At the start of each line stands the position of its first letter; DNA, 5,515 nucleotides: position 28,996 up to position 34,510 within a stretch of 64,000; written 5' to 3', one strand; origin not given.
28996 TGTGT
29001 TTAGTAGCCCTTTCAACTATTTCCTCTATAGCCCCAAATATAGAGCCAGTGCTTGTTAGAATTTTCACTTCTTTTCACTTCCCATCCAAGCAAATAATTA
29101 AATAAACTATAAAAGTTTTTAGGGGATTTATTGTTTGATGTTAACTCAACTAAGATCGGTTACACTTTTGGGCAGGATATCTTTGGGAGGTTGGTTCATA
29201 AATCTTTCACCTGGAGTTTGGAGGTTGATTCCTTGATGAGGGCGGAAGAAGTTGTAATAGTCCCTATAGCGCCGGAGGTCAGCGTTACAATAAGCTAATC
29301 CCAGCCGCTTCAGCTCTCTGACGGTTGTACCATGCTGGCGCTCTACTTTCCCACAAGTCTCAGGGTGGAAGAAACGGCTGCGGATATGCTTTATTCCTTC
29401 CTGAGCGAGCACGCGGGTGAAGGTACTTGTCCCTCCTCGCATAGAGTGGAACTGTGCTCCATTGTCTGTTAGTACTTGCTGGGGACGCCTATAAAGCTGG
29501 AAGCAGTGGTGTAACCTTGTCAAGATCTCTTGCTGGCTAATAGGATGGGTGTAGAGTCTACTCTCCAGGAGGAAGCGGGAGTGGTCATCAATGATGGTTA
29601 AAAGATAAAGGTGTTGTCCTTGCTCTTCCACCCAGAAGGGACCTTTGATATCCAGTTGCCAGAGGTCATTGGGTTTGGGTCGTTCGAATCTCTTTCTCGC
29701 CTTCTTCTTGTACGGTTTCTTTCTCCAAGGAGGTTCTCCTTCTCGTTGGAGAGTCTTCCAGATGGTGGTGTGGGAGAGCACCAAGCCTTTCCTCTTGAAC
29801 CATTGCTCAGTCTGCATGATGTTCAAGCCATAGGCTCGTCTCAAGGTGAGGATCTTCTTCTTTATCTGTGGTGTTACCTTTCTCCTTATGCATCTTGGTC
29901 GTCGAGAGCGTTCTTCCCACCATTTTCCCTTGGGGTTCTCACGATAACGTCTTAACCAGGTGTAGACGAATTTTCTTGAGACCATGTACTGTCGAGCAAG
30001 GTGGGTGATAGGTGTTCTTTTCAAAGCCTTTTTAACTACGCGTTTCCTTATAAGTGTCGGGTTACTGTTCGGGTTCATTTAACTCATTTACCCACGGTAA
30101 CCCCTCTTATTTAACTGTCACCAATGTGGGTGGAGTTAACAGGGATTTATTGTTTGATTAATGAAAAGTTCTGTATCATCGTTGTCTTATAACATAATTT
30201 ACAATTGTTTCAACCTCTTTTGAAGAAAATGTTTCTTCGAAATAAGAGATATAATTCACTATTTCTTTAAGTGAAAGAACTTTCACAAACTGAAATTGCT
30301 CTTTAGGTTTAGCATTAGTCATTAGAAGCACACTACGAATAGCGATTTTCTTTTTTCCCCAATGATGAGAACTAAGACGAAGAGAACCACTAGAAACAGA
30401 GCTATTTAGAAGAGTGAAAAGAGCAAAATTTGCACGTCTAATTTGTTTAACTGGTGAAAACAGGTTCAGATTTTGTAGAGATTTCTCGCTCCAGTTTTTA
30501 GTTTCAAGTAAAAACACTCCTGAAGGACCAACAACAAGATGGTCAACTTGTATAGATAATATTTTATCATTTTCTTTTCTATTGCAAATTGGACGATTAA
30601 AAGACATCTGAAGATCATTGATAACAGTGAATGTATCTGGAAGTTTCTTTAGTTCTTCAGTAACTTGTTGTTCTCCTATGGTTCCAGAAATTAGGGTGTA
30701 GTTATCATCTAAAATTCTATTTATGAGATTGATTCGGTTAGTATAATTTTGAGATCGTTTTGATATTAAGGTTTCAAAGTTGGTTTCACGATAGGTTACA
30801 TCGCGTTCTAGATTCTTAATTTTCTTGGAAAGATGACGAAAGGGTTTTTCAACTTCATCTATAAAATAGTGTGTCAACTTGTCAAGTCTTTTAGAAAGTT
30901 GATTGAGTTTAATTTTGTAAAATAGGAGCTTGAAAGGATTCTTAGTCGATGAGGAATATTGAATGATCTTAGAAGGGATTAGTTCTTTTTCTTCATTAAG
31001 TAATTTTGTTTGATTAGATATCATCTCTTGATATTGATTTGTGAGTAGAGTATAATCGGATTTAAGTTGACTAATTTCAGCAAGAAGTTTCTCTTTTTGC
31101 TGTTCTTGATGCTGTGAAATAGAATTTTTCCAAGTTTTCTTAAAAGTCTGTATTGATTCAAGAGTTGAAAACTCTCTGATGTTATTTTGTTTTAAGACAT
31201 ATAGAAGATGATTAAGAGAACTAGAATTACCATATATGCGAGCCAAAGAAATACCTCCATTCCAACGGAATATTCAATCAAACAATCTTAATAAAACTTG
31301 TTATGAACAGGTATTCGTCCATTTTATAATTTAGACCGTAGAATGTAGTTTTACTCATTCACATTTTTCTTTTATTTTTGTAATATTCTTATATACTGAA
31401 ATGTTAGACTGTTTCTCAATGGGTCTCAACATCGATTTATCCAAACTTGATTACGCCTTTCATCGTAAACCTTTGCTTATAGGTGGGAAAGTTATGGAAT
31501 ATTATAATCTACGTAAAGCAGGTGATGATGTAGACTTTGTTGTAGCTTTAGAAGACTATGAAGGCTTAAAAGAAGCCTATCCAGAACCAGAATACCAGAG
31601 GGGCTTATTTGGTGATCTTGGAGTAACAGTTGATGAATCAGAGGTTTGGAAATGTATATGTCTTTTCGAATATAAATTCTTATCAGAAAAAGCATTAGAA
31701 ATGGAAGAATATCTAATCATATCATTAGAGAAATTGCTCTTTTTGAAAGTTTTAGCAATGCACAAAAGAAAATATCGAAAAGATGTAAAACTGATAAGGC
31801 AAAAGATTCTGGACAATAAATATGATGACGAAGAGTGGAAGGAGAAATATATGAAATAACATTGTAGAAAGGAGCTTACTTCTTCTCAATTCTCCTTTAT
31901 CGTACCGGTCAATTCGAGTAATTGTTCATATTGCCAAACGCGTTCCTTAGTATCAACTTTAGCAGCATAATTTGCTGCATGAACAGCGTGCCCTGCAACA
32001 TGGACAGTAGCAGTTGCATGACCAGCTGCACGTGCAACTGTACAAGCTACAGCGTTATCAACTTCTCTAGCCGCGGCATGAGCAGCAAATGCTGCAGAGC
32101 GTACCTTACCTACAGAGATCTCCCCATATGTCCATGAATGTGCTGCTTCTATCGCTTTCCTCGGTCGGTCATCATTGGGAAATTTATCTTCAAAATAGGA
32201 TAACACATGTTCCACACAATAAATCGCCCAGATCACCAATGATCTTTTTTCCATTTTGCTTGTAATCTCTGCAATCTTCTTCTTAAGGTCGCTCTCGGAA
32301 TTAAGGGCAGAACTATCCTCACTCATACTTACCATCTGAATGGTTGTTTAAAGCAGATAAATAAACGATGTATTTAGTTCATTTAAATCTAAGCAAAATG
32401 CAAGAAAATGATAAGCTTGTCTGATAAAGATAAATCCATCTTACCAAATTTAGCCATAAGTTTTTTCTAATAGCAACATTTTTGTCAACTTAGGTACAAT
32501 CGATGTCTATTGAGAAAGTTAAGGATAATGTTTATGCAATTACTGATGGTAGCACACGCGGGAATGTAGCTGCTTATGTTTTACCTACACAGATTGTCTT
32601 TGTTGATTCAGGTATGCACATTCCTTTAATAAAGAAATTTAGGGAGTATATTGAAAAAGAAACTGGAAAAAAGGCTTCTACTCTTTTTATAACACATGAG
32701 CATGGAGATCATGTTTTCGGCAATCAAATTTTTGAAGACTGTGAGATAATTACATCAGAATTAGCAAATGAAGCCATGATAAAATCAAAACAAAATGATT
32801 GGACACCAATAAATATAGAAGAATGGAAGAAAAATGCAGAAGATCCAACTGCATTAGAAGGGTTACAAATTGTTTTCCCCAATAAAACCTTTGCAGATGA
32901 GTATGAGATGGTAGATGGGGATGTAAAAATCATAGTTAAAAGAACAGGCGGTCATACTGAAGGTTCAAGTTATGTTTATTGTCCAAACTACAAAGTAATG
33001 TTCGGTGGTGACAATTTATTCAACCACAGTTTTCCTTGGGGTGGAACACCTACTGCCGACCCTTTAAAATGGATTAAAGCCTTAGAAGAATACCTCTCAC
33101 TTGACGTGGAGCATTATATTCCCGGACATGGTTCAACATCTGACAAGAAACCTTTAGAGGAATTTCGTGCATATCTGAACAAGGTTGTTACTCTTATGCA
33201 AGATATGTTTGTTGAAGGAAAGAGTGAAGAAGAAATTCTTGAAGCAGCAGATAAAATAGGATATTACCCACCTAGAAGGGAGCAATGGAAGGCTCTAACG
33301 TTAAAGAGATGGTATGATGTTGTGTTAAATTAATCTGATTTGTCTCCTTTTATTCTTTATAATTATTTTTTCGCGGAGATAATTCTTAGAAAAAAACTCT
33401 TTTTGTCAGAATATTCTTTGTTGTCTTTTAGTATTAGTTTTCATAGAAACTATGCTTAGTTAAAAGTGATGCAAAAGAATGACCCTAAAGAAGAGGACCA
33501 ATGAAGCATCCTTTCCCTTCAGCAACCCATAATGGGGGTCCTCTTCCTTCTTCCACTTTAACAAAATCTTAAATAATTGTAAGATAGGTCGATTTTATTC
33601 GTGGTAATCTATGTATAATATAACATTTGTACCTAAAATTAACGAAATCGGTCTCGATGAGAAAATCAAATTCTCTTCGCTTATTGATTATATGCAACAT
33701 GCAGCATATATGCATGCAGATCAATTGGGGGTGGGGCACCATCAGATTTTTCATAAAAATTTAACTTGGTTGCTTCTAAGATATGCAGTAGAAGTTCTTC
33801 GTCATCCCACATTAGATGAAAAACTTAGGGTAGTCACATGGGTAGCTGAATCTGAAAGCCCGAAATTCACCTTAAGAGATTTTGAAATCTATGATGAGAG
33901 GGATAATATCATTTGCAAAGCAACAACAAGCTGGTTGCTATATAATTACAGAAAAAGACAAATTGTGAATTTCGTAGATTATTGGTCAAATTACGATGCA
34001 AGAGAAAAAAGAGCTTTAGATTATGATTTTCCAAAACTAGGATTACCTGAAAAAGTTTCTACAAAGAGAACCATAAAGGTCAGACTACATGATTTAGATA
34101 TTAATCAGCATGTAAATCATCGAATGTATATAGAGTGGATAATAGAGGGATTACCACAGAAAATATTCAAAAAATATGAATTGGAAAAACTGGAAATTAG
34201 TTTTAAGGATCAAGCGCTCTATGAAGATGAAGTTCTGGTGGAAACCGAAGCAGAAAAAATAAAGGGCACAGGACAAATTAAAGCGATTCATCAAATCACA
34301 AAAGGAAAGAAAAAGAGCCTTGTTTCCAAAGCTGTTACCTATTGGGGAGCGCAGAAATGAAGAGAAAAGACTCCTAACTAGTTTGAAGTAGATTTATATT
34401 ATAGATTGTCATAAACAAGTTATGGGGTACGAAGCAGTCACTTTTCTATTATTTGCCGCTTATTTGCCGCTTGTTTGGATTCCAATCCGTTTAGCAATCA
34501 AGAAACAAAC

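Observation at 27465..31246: Small accessory island: NERD protein, GC-rich IS481-like element with 17-bp direct repeats, and a PLD-nuclease/Zn-ribbon + unknown-partner operon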

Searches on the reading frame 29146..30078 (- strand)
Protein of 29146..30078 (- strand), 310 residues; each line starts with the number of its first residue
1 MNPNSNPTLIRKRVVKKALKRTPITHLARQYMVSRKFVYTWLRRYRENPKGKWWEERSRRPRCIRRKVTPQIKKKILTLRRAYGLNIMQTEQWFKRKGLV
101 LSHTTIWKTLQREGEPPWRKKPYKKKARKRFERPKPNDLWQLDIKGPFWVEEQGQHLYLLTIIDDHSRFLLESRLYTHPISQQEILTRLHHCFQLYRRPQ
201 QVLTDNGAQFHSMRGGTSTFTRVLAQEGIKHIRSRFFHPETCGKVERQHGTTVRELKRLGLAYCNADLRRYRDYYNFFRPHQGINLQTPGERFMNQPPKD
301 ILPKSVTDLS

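Call 6: search_protein_families(library=pfam, proteins=[window:29146-30078:-], max_evalue=0.1)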
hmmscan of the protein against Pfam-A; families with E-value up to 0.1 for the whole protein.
window:29146-30078:- (310 aa): 8 families
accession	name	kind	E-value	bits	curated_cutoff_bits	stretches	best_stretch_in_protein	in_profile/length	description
PF00665.32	rve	-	2.7e-15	56.9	32.6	1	134-238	2-101/102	Integrase core domain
PF13518.12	HTH_28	-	4.6e-08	33.4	25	1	11-52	2-44/52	Helix-turn-helix domain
PF13683.12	rve_3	-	1.1e-07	31.9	26.5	1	228-289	2-67/67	Integrase core domain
PF13565.12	HTH_32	-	2.5e-06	28.4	33.7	1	38-110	2-73/73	Homeodomain-like domain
PF13384.12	HTH_23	-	0.0016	18.7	24.6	1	9-48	5-45/50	Homeodomain-like domain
PF13551.12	HTH_29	-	0.0047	17.4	28.1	1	11-65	1-54/64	Winged helix-turn helix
PF06485.17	Tab2-like_N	-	0.028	14.9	25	1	139-201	1-64/103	RNA-binding protein Tab2/Atab2 N terminal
PF00292.24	PAX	-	0.056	13.8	22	1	4-82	16-90/125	'Paired box' domain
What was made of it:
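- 29146..30078 (-): Transposase (310 aa): HTH plus an rve DDE domain, full length and apparently intact. rve 2.7e-15, HTH_28, rve_3 (call 6).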

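Call 7: search_protein_families(library=padloc, proteins=[window:29146-30078:-], max_evalue=0.1)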
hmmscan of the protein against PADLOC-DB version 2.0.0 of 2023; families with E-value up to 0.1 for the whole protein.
window:29146-30078:- (310 aa): 0 families

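Call 8: search_protein_families(library=ncbifam, proteins=[window:29146-30078:-], max_evalue=0.1)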
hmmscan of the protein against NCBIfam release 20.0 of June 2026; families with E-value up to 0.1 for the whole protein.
window:29146-30078:- (310 aa): 6 families
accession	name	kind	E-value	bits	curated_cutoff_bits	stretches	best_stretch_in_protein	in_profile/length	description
NF033577.2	transpos_IS481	equivalog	7.7e-60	202.8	224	1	11-293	2-284/284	IS481 family transposase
NF033516.0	transpos_IS3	equivalog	1e-24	87.5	160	1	13-291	92-367/369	IS3 family transposase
NF033594.2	transpos_ISNCY_2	equivalog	1.4e-17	64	250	1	26-252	15-246/368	ISNCY family transposase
NF033545.0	transpos_IS630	equivalog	4.9e-07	29.5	100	1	13-138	4-133/299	IS630 family transposase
NF033587.1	transpos_IS6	equivalog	9.5e-06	25.5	125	1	65-209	3-135/202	IS6 family transposase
NF047595.1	IS66_ISRel24_TnpA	equivalog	0.0019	18.8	74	1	11-48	10-47/113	IS66-like element accessory protein TnpA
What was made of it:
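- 29146..30078 (-): NF033577 IS481: 7.7e-60, 202.8 bits, profile positions 2-284 of 284 (call 8).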

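Call 28: find_encoding_contigs(protein=window:29146-30078:-, flank=2500, max_places=10)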
Protein window:29146-30078:- (310 aa): no gene with exactly this product is on record in the collection.
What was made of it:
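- Tried and rejected: An exact-sequence look-up of the window's transposase found no record (call 28).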

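Call 30: find_related_loci(query=window:29146-30078:-, collection=genome_contigs, flank=2000)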
Query window:29146-30078:- (310 aa) in genome_contigs; peptide patterns used: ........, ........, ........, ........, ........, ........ (x = any residue, [..] = any of these).
53 stretches matched a pattern; 5 encode a relative of the query (tblastn E <= 1e-3); 5 distinct loci.
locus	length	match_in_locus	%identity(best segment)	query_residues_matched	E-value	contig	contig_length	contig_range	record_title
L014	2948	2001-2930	94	1-310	0e+0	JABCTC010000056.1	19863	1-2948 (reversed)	MAG: Candidatus Heimdallarchaeota archaeon isolate HM4_B41 NODE_3180_length_19863_cov_1.19381_ID_39272106, whole genome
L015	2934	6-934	86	1-310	2e-175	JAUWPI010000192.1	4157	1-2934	MAG: Candidatus Heimdallarchaeota archaeon isolate CSMAG_2472 CSMAG_2472_k141_119337_length_4157_cov_6.5396, whole genom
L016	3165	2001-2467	76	9-310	4e-61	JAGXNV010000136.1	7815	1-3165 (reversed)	MAG: Candidatus Heimdallarchaeota archaeon isolate bin51 NODE_138_length_7815_cov_5.004652, whole genome shotgun sequenc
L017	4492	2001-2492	60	1-179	4e-58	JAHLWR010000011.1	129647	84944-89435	MAG: Candidatus Heimdallarchaeota archaeon isolate 18H4_34 NODE_50_length_129647_cov_42.363009, whole genome shotgun seq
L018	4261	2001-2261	84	1-87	9e-37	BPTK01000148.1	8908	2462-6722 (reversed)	MAG: Candidatus Heimdallarchaeota archaeon 7H_bin4 DNA, 7H_mb2_bin4_NODE_577, whole genome shotgun sequence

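Call 55: find_homologous_proteins(query=window:29146-30078:-, max_evalue=1e-10)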
Query window:29146-30078:- (310 aa): 326 proteins with E <= 1e-10 among 996 candidates; the best 120 are listed.
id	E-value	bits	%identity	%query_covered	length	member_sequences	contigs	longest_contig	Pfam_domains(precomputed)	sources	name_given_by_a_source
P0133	2.2e-200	682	94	100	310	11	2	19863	PF00665.33,PF13518.13,PF13683.13,PF13565.13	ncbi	-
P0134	5.2e-194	662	91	100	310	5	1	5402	PF00665.33,PF13518.13,PF13683.13,PF13565.13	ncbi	-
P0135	5.7e-181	619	87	100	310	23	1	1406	PF00665.33,PF13518.13,PF13683.13,PF13565.13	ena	-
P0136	2.9e-180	616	84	100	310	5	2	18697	PF00665.33,PF13384.13,PF13518.13,PF13683.13,PF13565.13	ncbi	ncbi:MAG: DDE-type integrase/transposase/recombinase [Candidatus Heimdallarchaeaceae archaeon]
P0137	1.3e-173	594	83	100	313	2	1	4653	PF00665.33,PF13518.13,PF13683.13,PF13565.13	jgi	-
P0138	4.1e-133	461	65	100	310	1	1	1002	PF00665.33,PF13518.13,PF13683.13,PF13565.13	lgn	-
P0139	3.0e-123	429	61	100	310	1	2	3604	PF00665.33,PF13518.13,PF01498.25,PF13683.13,PF13565.13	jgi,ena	-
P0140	1.3e-121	424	61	100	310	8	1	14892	PF00665.33,PF13518.13,PF13683.13,PF13565.13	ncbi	-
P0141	1.6e-120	420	59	100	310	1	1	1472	PF00665.33,PF13384.13,PF13551.13,PF13518.13,PF13683.13,PF13565.13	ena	-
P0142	9.0e-115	401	59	93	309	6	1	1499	PF00665.33,PF13551.13,PF13518.13,PF13683.13,PF13565.13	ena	-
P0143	7.8e-106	372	62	84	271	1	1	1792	PF00665.33,PF13384.13,PF13551.13,PF13518.13,PF13565.13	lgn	-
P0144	5.3e-100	353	55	90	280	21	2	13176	PF00665.33,PF13683.13,PF13565.13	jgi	-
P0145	2.3e-88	314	62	74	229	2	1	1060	PF00665.33,PF13683.13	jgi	jgi:transposase InsO family protein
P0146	9.8e-82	293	54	79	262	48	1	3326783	PF00665.33,PF13384.13,PF13551.13,PF13518.13,PF13565.13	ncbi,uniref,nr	ncbi:MAG: DDE-type integrase/transposase/recombinase [Candidatus Heimdallarchaeum endolithica]|unire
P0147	3.7e-79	284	65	61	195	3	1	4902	PF00665.33,PF13683.13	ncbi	ncbi:MAG: DDE-type integrase/transposase/recombinase [Candidatus Heimdallarchaeaceae archaeon]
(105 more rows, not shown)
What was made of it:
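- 29146..30078 (-): Relatives are also 310 aa (call 55).
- Closest known: IS481 family, long-duplication sub-lineage. Different: The transposase is compact (310 aa against about 385 aa for the bacterial relatives in call 55).
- Every relative that carries an organism name and is at least 50% identical is from Heimdallarchaeota (most close hits are unnamed); the next relatives are bacterial IS481 at 33-40% (calls 30, 55).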

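Call 56: find_encoding_contigs(protein=P0146, flank=1200, max_places=10)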
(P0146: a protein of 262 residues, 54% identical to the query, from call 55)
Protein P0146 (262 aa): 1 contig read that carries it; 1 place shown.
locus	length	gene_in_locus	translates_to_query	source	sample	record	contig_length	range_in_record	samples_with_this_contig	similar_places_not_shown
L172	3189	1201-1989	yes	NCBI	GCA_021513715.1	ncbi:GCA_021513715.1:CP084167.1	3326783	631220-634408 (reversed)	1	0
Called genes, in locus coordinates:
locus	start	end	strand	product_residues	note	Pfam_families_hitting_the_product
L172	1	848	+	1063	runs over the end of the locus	PF05048:NosD, PF13229:Beta_helix, PF05048:NosD, PF13229:Beta_helix, PF18884:TSP3_bac (weak)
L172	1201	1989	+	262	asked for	PF13384:HTH_23 (weak), PF13518:HTH_28, PF13551:HTH_29 (weak), PF13565:HTH_32, PF00665:rve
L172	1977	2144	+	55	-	-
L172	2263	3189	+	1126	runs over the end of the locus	PF05048:NosD, PF13229:Beta_helix (weak), PF05048:NosD, PF13229:Beta_helix, PF05048:NosD, PF13229:Beta_helix, PF05048:NosD, PF13229:Beta_helix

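Call 57: find_encoding_contigs(protein=P0136, flank=1200, max_places=10)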
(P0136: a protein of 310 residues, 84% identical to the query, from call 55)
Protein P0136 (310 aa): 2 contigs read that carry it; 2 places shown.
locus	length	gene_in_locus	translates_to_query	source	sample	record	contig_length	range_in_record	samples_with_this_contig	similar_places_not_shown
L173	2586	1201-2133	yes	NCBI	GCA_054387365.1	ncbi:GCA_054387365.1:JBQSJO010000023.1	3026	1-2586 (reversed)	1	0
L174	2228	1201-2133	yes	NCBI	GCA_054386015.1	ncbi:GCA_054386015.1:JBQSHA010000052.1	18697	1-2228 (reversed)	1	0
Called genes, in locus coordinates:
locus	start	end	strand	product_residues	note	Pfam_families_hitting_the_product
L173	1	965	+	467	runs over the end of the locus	?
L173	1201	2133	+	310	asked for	PF13384:HTH_23 (weak), PF13518:HTH_28, PF13565:HTH_32 (weak), PF00665:rve, PF13683:rve_3 (weak)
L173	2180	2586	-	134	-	PF08646:Rep_fac-A_C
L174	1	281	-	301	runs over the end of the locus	PF05653:Mg_trans_NIPA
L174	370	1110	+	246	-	PF00561:Abhydrolase_1 (faint)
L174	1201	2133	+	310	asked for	PF13384:HTH_23 (weak), PF13518:HTH_28, PF13565:HTH_32 (weak), PF00665:rve, PF13683:rve_3 (weak)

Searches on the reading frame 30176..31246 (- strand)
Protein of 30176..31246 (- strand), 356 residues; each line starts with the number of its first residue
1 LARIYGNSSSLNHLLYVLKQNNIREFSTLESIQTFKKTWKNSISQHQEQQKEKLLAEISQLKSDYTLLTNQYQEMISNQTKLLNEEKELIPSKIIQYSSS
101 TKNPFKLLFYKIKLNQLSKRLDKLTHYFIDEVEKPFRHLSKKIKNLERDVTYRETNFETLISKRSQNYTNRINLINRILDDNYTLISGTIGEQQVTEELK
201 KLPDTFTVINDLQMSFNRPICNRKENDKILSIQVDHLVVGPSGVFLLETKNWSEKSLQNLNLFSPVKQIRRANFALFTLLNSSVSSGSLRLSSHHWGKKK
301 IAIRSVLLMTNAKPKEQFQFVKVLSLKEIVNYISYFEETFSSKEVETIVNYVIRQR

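Call 6: search_protein_families(library=pfam, proteins=[window:30176-31246:-], max_evalue=0.1)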
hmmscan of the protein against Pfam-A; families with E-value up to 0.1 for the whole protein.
window:30176-31246:- (356 aa): 3 families
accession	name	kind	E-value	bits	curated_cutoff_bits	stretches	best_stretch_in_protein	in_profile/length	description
PF08378.17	NERD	-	1.1e-13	52.1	22.1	1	187-280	1-95/111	Nuclease-related domain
PF16740.10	SKA2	-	0.041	14.1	30.1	0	38-84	28-73/110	Spindle and kinetochore-associated protein 2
PF04513.17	Baculo_PEP_C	-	0.043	14.3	38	1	113-194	46-127/140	Baculovirus polyhedron envelope protein, PEP, C terminus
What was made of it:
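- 30176..31246 (-): Coiled-coil + NERD (PD-(D/E)xK-type) protein, 356 aa. PF08378: 1.1e-13, 52.1 bits against a cutoff of 22.1 (call 6).
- Checked: 30176-31246 (-): NERD, PF08378, 1.1e-13 (call 6).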

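Call 7: search_protein_families(library=padloc, proteins=[window:30176-31246:-], max_evalue=0.1)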
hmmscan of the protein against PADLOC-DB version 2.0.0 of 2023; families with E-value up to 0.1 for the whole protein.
window:30176-31246:- (356 aa): 0 families

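Call 8: search_protein_families(library=ncbifam, proteins=[window:30176-31246:-], max_evalue=0.1)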
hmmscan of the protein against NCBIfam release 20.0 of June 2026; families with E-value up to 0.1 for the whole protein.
window:30176-31246:- (356 aa): 1 family
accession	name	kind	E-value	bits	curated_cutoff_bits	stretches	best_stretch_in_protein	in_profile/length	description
NF047741.1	antiphage_MADS6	equivalog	3.1e-05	22.7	460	1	191-253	14-67/612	methylation-associated defense system protein kinase MAD6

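Call 46: search_protein_families(library=phrogs, proteins=[window:30176-31246:-], max_evalue=0.01)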
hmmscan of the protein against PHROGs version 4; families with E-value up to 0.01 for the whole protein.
window:30176-31246:- (356 aa): 0 families

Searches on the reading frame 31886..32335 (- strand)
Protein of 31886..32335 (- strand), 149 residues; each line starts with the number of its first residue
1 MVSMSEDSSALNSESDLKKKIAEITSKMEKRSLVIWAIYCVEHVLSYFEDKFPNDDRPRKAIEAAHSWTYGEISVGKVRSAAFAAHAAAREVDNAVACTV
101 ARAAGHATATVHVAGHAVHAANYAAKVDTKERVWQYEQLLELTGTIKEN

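Call 6: search_protein_families(library=pfam, proteins=[window:31886-32335:-], max_evalue=0.1)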
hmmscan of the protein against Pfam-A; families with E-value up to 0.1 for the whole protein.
window:31886-32335:- (149 aa): 2 families
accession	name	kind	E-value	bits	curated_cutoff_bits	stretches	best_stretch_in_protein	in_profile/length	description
PF21805.3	Imm5_like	-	2.9e-39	134.3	25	1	25-140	3-127/129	Imm-5 like putative immunity protein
PF14423.12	Imm5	-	1.6e-05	25.6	25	1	27-137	36-134/186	Immunity protein Imm5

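Call 7: search_protein_families(library=padloc, proteins=[window:31886-32335:-], max_evalue=0.1)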
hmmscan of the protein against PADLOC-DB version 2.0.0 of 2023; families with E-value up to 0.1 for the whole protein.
window:31886-32335:- (149 aa): 0 families

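Call 8: search_protein_families(library=ncbifam, proteins=[window:31886-32335:-], max_evalue=0.1)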
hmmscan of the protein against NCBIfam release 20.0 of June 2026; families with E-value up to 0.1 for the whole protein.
window:31886-32335:- (149 aa): 0 families

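Call 46: search_protein_families(library=phrogs, proteins=[window:31886-32335:-], max_evalue=0.01)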
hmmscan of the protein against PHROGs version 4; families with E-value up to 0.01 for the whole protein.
window:31886-32335:- (149 aa): 2 families
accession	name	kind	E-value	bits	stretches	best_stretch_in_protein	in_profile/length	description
phrog_38757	-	unknown function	1.1e-08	35.9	1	26-132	57-153/170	-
phrog_18326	-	unknown function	0.0025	18.4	1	60-142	115-189/203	-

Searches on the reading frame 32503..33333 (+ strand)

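Call 29: search_protein_families(library=pfam, proteins=[window:32503-33333:+], max_evalue=0.01)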
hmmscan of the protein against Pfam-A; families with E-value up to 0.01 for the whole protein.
window:32503-33333:+ (276 aa): 2 families
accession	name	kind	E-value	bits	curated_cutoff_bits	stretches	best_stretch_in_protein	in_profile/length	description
PF00753.33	Lactamase_B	-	1.2e-16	61.7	22.7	1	22-209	6-196/196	Metallo-beta-lactamase superfamily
PF07508.19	Recombinase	-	0.00039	21.1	21.1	1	227-270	5-48/102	Recombinase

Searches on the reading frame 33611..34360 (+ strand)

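Call 66: search_protein_families(library=pfam, proteins=[window:33611-34360:+], max_evalue=0.0001)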
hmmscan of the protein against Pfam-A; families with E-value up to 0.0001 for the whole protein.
window:33611-34360:+ (249 aa): 3 families
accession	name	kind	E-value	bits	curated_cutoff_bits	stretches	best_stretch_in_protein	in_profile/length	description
PF01643.23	Acyl-ACP_TE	-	2.1e-19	70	23.7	1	6-121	8-123/131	Acyl-ACP thioesterase N-terminal domain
PF20791.3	Acyl-ACP_TE_C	-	7.9e-19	68.2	21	1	148-236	5-91/101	Acyl-ACP thioesterase C-terminal domain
PF13279.12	4HBT_2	-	8.3e-09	36.4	25.5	0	21-121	14-114/122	Thioesterase-like superfamily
